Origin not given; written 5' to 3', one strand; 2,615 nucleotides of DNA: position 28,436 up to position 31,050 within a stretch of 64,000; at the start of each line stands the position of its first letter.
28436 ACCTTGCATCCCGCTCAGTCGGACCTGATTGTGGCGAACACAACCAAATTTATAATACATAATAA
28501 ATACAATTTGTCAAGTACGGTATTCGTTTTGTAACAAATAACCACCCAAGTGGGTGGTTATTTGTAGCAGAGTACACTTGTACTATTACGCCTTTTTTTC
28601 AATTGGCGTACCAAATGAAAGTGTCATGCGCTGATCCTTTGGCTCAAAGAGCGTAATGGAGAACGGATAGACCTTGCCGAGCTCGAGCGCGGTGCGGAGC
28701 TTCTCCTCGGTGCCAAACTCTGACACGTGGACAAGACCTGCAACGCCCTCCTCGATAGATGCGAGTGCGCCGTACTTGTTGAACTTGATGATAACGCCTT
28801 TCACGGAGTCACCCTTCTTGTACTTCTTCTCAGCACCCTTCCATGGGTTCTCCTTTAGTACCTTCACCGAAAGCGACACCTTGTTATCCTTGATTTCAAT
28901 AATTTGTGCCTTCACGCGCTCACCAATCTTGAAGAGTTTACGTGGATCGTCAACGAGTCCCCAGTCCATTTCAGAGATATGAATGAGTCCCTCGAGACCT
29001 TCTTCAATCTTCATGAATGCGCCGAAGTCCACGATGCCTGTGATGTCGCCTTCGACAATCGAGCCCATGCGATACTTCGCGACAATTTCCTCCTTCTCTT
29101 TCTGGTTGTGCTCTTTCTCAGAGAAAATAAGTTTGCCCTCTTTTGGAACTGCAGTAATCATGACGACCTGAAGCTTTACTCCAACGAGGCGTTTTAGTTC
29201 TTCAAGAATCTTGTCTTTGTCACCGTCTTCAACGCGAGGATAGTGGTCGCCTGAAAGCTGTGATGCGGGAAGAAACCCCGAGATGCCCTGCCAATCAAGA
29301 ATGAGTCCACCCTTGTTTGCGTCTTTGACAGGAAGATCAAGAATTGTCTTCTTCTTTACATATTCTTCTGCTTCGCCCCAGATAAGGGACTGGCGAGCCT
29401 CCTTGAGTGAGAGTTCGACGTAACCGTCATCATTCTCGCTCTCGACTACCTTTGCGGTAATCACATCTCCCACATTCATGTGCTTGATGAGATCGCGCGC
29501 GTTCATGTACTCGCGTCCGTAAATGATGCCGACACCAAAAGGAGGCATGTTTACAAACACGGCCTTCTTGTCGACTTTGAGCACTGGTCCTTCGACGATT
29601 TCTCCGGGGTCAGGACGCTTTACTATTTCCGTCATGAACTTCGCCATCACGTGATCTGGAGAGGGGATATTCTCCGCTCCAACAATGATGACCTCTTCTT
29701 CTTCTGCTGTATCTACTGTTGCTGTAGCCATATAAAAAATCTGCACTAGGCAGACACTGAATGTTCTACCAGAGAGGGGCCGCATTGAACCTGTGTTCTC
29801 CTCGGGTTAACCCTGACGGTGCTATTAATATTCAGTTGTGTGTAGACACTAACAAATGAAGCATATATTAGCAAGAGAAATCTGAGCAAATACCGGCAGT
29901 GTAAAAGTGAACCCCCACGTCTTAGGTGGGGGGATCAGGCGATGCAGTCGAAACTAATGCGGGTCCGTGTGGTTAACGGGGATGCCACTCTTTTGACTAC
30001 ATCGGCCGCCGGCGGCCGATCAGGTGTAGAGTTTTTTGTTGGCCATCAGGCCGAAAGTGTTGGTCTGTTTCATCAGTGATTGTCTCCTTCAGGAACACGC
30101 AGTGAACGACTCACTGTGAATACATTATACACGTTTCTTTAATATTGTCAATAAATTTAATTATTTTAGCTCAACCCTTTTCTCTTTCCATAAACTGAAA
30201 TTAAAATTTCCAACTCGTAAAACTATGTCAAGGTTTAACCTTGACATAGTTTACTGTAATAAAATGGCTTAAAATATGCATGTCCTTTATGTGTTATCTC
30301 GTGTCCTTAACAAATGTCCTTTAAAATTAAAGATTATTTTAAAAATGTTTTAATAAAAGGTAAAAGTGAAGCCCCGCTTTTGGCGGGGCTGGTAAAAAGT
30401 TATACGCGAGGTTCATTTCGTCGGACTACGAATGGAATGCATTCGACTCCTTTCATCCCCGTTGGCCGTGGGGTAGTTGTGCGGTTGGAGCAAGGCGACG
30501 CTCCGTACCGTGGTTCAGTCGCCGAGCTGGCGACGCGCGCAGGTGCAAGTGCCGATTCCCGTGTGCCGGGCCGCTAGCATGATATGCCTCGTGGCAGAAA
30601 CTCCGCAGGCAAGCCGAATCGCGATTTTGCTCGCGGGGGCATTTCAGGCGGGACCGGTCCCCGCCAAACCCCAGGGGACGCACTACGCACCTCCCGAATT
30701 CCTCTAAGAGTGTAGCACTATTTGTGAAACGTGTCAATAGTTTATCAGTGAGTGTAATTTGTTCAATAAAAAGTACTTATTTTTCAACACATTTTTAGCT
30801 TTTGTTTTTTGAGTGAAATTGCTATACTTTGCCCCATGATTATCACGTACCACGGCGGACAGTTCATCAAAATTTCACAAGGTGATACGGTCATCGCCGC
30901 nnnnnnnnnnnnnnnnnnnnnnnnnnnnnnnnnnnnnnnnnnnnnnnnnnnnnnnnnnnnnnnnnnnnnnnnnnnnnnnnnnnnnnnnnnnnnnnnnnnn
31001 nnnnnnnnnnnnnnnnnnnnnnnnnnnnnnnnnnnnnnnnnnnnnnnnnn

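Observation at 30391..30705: GC-rich ~315-nt structured RNA gene with near-consensus promoter and intrinsic terminator; class not recognised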

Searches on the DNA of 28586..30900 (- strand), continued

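Call 64: search_with_rna_model(model_id=R1, sources=[L081, L082, L083, L084, L085, L086, L087, L088, L089, L090, L091, L092, L093, L094, L095, L096, L097, L098, L099, L100, L101, L102, L103, L104, L105, L106, L107, L108, L109, L110, L111, L112, L113, L114, L115, L116, L117, L118, L119, L120, L121, L122, L123, L124, L125, L126, L127, L128, L129, L130, L131, L132, L133, L134, L135, L136, L137, L138, L139, L140, L141, L142, L143, L144, L145, L146, L147, L148, L149, L150, L151, L152, L153, L154, L155, L156, L157, L158, L159, L160, L161, L162, L163, L164, L165, L166, L167, L168, L169, L170, L171, L172], max_evalue=1)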
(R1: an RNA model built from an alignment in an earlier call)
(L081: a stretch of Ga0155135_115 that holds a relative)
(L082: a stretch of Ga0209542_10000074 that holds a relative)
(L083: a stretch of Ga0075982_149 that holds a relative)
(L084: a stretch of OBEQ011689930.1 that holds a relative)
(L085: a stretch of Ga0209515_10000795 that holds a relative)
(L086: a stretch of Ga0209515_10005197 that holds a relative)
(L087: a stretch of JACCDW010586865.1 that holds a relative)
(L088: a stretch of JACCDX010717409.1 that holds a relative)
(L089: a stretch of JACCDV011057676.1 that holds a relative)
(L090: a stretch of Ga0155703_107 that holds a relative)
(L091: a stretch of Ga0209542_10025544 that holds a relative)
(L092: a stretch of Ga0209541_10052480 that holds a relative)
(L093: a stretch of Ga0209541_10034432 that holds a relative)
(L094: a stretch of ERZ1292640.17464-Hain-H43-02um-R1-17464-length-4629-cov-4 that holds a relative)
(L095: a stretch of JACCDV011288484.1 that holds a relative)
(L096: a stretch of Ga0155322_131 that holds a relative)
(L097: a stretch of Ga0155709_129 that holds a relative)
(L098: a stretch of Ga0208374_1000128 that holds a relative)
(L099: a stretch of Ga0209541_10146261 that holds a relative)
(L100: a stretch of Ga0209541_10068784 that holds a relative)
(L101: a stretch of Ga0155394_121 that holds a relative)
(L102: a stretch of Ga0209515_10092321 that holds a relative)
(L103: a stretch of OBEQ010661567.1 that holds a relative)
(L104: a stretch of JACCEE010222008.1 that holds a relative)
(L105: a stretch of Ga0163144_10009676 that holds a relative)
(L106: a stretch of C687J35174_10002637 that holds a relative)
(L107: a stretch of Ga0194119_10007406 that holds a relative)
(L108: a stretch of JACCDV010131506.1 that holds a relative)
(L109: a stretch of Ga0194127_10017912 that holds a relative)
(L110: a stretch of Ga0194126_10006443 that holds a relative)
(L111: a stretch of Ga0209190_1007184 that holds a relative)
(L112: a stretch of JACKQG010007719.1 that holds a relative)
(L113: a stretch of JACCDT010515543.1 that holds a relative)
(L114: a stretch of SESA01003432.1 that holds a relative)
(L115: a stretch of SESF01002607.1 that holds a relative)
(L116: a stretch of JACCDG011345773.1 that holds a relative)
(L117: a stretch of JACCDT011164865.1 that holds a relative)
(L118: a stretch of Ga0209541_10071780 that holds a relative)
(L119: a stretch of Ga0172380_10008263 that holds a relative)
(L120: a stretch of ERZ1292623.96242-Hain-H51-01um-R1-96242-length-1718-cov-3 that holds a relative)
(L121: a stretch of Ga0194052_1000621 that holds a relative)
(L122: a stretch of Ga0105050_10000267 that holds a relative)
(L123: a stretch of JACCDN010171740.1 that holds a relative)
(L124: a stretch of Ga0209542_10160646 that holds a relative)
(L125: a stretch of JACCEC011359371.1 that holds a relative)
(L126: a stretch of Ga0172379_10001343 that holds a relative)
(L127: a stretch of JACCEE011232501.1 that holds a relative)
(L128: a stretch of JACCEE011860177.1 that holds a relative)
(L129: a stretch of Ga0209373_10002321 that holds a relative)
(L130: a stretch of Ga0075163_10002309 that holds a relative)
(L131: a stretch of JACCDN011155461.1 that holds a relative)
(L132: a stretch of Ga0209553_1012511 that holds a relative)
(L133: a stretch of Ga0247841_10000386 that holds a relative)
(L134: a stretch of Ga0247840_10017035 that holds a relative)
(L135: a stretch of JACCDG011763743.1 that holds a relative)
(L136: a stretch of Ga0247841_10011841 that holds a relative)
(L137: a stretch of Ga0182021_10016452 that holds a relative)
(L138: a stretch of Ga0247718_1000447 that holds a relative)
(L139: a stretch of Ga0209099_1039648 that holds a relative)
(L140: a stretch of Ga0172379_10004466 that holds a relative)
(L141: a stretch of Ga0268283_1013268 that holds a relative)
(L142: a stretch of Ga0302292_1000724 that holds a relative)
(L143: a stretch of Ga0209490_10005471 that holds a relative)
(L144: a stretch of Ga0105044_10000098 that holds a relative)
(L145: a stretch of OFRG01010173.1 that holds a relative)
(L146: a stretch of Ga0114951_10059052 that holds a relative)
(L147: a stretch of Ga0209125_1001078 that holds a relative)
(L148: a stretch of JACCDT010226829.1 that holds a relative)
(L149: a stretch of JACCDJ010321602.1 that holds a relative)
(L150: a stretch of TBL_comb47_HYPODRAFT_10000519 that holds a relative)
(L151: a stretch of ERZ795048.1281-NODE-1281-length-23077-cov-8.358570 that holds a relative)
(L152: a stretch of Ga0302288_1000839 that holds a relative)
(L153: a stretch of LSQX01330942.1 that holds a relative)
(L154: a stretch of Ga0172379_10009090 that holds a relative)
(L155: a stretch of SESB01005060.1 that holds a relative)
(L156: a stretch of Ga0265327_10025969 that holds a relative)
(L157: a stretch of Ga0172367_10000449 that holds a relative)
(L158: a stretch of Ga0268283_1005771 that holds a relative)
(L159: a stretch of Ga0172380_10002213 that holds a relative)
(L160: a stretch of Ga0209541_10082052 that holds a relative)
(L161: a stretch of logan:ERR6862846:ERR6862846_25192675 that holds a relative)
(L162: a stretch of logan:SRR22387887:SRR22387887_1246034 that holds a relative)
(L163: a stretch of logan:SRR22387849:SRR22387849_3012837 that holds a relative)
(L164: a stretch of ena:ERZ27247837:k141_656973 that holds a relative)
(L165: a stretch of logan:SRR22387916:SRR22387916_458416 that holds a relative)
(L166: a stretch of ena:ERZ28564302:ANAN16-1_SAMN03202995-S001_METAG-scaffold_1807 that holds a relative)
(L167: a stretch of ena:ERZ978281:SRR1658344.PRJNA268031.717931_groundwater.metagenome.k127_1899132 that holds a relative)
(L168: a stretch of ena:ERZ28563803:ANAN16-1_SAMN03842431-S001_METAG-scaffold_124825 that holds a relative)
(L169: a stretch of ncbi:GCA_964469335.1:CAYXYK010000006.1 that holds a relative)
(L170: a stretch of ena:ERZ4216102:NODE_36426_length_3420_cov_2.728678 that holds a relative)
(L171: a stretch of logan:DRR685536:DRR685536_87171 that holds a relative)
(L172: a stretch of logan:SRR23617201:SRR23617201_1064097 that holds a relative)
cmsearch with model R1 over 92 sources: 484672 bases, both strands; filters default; matches with E-value up to 1: 6.
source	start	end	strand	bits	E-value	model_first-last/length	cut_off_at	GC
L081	2125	2230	+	132.5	2.5e-28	1-107/107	no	0.6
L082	2125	2230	+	132.5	2.5e-28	1-107/107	no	0.6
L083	2283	2385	+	130.3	8.3e-28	1-107/107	no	0.6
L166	2603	2705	-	130.3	8.3e-28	1-107/107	no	0.6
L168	643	745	-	130.3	8.3e-28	1-107/107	no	0.6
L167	2603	2705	-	127.5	3.7e-27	1-107/107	no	0.61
